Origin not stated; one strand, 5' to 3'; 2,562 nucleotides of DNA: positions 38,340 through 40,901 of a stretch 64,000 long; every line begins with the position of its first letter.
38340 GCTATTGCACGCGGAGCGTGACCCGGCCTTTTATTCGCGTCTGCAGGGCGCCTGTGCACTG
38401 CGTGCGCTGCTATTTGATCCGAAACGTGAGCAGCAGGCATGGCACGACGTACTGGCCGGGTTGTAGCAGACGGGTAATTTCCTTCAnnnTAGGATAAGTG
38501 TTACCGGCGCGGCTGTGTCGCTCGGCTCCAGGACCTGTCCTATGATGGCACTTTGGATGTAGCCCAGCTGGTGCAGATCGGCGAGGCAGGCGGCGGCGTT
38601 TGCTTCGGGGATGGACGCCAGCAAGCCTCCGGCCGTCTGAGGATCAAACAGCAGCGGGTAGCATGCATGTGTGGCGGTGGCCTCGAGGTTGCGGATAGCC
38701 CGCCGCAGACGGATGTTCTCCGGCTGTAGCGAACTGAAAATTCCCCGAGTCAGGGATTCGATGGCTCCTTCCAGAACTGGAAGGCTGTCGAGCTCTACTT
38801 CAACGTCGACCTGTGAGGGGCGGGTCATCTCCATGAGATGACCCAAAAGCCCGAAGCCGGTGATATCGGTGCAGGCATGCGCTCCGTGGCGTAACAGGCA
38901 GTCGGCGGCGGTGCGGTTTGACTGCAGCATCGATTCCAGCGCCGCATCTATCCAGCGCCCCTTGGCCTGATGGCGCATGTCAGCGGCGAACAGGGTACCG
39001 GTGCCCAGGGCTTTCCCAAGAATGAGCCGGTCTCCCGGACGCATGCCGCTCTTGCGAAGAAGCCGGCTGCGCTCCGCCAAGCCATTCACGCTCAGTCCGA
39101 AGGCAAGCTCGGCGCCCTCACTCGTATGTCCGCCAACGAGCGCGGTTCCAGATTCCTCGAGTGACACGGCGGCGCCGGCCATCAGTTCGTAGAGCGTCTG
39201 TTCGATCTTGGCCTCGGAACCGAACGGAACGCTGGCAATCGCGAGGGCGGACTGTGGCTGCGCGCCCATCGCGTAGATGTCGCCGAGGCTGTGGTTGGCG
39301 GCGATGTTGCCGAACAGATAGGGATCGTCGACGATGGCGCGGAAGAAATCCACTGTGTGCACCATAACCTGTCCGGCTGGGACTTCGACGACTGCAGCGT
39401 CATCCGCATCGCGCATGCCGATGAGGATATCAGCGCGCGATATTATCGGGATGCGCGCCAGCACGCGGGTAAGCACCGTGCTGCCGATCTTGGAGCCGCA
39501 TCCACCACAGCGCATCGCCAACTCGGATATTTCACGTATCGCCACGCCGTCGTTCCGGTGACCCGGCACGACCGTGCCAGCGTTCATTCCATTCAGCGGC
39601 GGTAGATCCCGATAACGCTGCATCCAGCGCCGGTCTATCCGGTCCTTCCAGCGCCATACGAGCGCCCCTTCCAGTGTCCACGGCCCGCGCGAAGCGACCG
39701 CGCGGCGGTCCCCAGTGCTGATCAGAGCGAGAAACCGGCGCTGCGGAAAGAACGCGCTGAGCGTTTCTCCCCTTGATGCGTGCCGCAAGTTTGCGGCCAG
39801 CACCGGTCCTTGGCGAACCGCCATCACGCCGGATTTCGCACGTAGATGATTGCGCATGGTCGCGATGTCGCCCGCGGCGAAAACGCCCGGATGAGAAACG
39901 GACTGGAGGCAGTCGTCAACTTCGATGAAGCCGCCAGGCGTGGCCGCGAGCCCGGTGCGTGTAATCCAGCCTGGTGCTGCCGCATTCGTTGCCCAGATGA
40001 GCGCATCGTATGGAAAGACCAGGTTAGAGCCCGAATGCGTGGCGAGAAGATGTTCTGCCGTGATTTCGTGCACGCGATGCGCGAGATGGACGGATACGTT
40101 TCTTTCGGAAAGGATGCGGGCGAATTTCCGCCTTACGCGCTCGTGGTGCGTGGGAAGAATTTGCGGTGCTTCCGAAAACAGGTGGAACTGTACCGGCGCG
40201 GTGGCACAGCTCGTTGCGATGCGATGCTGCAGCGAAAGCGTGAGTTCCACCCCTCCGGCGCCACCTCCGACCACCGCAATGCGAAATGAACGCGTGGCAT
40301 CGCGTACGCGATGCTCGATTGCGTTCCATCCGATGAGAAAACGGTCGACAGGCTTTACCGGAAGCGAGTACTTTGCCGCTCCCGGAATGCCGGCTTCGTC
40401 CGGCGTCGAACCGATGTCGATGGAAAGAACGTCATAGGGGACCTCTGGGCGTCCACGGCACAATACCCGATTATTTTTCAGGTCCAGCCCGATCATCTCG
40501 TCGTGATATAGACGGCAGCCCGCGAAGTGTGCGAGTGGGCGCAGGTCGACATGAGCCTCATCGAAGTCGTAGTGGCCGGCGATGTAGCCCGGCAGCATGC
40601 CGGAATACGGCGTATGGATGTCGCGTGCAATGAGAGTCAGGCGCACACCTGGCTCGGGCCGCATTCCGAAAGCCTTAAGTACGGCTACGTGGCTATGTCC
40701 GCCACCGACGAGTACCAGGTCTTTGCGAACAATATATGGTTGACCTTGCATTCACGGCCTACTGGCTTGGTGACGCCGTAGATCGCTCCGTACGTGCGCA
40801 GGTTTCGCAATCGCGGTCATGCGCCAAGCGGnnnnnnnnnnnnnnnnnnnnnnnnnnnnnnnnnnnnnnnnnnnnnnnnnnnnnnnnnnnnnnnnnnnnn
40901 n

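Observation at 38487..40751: SelD fused to an NDH-2-like FAD/NAD(P)H disulfide oxidoreductase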

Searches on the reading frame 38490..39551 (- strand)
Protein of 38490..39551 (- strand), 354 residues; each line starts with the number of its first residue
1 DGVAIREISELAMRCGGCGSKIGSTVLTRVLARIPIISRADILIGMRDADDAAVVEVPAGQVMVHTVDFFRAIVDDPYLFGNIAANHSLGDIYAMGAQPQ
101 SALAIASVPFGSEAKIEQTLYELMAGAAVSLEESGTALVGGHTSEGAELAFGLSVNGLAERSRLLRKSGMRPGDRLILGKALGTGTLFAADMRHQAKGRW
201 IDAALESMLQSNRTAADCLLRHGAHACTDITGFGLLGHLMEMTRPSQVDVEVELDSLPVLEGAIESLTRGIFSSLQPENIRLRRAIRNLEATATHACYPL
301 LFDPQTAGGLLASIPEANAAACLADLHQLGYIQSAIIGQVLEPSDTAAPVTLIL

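Call 32: search_solved_structures(query=window:38490-39551:-, max_evalue=1e-10, show_alignments=2)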
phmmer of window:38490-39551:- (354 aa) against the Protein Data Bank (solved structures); distinct sequences matched with E-value up to 1e-10: 6.
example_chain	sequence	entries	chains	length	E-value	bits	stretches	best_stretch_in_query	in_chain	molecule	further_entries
3u0o_A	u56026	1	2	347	2.6e-47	165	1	16-330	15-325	Selenide, water dikinase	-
2yye_A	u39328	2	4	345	9.2e-46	159.9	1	12-316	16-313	Selenide, water dikinase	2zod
2zau_A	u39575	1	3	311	7.9e-42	146.9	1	49-316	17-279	Selenide, water dikinase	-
9hjt_F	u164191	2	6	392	2.8e-25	92.5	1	53-261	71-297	Selenide, water dikinase 1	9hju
3fd5_A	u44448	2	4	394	2.9e-25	92.5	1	53-261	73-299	Selenide, water dikinase 1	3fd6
5l16_A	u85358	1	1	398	1.9e-18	70.1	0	62-184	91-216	Putative selenophosphate synthetase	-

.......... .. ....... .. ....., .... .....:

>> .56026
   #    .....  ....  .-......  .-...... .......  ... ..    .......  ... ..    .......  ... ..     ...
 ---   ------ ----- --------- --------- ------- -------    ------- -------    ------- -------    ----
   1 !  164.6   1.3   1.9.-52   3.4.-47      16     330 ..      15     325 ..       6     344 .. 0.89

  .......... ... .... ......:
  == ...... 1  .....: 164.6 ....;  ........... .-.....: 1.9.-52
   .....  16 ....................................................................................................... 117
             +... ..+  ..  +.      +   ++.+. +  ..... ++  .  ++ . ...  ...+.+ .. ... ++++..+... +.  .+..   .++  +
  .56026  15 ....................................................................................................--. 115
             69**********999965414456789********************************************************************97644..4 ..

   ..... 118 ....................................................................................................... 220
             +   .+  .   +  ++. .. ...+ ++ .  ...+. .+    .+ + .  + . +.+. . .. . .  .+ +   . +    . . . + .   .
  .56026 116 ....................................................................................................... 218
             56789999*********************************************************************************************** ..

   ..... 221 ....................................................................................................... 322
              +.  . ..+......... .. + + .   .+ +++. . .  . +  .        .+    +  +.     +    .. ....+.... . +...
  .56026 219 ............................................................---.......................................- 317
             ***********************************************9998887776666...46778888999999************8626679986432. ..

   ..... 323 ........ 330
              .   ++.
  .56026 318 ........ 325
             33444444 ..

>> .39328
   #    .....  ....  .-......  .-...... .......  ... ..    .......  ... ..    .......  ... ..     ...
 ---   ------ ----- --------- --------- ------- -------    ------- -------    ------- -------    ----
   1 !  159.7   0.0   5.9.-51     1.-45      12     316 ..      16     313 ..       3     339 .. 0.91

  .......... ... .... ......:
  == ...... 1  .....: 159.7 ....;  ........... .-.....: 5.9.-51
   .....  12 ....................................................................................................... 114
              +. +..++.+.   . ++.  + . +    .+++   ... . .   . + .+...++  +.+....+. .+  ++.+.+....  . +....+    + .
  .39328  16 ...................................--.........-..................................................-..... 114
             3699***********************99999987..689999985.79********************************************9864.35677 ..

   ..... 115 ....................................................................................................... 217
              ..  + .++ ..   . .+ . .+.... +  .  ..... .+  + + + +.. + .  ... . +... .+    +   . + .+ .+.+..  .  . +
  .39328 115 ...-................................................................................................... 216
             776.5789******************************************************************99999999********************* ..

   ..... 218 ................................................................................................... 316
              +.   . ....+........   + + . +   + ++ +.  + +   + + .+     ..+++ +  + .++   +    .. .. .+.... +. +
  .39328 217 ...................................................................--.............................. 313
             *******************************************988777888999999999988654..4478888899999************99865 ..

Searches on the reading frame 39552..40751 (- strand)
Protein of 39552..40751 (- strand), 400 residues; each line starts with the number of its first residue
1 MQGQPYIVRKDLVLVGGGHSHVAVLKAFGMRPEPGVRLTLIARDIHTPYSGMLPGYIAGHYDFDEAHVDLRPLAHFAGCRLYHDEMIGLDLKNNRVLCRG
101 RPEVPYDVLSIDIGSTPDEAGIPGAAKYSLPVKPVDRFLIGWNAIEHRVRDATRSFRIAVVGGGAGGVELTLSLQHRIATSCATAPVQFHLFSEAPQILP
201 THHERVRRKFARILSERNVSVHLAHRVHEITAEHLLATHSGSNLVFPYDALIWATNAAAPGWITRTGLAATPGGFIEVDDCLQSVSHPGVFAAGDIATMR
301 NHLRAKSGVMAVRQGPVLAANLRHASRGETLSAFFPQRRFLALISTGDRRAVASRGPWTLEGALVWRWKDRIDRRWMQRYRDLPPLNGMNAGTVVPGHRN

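Call 31: search_solved_structures(query=window:39552-40751:-, max_evalue=0.001, show_alignments=2)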
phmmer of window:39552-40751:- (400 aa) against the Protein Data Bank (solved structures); distinct sequences matched with E-value up to 0.001: 21.
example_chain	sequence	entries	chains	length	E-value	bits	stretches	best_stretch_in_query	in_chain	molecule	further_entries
4nwz_A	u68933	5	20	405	6.1e-19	71.4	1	11-377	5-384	FAD-dependent pyridine nucleotide-disulfide oxidoreductase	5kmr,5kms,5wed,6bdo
5kmq_A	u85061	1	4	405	2.1e-18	69.7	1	11-362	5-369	FAD-dependent pyridine nucleotide-disulfide oxidoreductase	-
5kmp_A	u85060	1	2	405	3.8e-18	68.8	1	11-377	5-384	FAD-dependent pyridine nucleotide-disulfide oxidoreductase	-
9pxk_C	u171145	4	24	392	2.3e-12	49.8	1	85-373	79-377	NADH dehydrogenase-like protein YjlD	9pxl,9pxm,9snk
8wik_A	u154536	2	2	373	7.3e-11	44.8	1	86-351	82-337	Ferroptosis suppressor protein 1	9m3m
8jsc_C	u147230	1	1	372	7.5e-11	44.8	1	86-351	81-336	Ferroptosis suppressor protein 1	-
8yo8_A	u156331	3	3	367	1.1e-10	44.3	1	86-351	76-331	Ferroptosis suppressor protein 1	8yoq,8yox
4g9k_A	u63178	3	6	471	7.6e-09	38.2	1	100-297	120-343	Rotenone-insensitive NADH-ubiquinone oxidoreductase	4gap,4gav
5yjw_A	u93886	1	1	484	8.1e-09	38.1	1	100-297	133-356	Rotenone-insensitive NADH-ubiquinone oxidoreductase, mitochondrial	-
5yjy_A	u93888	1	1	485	8.2e-09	38.1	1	100-297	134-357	Rotenone-insensitive NADH-ubiquinone oxidoreductase, mitochondrial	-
5yjx_A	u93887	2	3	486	8.2e-09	38.1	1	100-297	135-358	Rotenone-insensitive NADH-ubiquinone oxidoreductase, mitochondrial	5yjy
4g6g_A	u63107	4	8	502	8.9e-09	38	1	100-297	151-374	Rotenone-insensitive NADH-ubiquinone oxidoreductase, mitochondrial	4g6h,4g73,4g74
7xpi_A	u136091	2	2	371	7.6e-08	34.9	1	83-352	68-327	Apoptosis inducing factor mitochondria associated 2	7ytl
9ift_A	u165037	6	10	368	2.4e-07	33.2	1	66-348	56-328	FSP1 (tetrapod ancestor)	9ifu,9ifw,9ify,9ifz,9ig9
9qrt_A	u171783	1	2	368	2.5e-07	33.2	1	66-343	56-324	FSP1 (tetrapod ancestor; L323A mutant) bound to FAD and NAD+ and compound 2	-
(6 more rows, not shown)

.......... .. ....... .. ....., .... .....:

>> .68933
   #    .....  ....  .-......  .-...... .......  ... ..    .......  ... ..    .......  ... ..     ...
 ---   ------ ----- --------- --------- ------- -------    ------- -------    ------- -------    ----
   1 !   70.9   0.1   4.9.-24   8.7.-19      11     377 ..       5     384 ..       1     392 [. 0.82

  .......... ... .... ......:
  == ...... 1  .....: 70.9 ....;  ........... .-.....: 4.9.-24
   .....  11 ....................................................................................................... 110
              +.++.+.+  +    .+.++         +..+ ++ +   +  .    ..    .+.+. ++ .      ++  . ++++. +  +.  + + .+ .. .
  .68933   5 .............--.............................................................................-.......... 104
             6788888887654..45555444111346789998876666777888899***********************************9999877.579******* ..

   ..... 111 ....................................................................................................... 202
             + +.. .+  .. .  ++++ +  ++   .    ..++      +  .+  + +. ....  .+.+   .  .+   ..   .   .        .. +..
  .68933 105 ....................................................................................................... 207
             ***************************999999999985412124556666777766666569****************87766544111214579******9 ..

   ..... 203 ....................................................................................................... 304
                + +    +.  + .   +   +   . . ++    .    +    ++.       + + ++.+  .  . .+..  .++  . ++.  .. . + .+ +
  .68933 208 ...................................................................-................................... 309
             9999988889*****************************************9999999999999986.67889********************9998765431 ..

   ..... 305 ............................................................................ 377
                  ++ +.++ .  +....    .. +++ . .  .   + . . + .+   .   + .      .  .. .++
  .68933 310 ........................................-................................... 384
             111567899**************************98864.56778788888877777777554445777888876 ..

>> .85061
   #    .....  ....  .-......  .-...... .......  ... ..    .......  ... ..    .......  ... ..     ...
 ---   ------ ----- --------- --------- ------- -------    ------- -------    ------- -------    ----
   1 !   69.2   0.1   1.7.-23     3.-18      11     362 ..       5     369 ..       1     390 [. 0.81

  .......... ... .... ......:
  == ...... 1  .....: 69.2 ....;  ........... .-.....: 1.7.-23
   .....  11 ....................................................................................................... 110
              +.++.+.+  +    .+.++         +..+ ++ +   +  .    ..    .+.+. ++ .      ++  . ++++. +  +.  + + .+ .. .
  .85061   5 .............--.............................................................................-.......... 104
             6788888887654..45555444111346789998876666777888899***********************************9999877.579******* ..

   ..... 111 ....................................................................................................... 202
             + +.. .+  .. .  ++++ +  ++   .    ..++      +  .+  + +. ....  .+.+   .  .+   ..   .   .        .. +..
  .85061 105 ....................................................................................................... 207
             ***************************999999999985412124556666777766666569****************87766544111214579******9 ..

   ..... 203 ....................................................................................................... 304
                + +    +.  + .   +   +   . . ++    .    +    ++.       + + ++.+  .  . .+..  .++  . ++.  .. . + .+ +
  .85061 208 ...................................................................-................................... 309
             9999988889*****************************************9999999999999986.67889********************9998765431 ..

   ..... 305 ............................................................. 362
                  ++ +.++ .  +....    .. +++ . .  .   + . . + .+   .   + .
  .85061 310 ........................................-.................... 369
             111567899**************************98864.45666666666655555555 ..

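Call 37: search_protein_representatives(protein=window:39552-40751:-)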
Query: 400 residues. Proteins with E-value up to 0.001 (for the whole library): 9618; up to 1e-10: 5312; up to 1e-30: 2273. The best 150 are listed.
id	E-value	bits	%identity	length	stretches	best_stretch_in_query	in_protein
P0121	6.3e-121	420.6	54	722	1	8-389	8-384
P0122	1.3e-120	419.5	53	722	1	11-383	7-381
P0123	1.3e-120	419.5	53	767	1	8-390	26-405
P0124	2.0e-119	415.6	52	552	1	4-388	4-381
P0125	2.6e-117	408.7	53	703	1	3-396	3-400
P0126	7.5e-117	407.1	53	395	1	5-387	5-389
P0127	3.5e-116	404.9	50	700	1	8-388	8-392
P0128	3.9e-116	404.8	51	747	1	10-387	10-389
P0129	3.9e-116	404.8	56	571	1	30-387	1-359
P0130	2.7e-115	402.0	50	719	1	1-389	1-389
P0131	7.2e-113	394.0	51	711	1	9-385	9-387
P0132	4.5e-112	391.4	52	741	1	8-388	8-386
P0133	5.8e-112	391.0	52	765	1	10-391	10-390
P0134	6.8e-112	390.8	51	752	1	6-386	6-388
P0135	3.1e-111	388.6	49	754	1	7-383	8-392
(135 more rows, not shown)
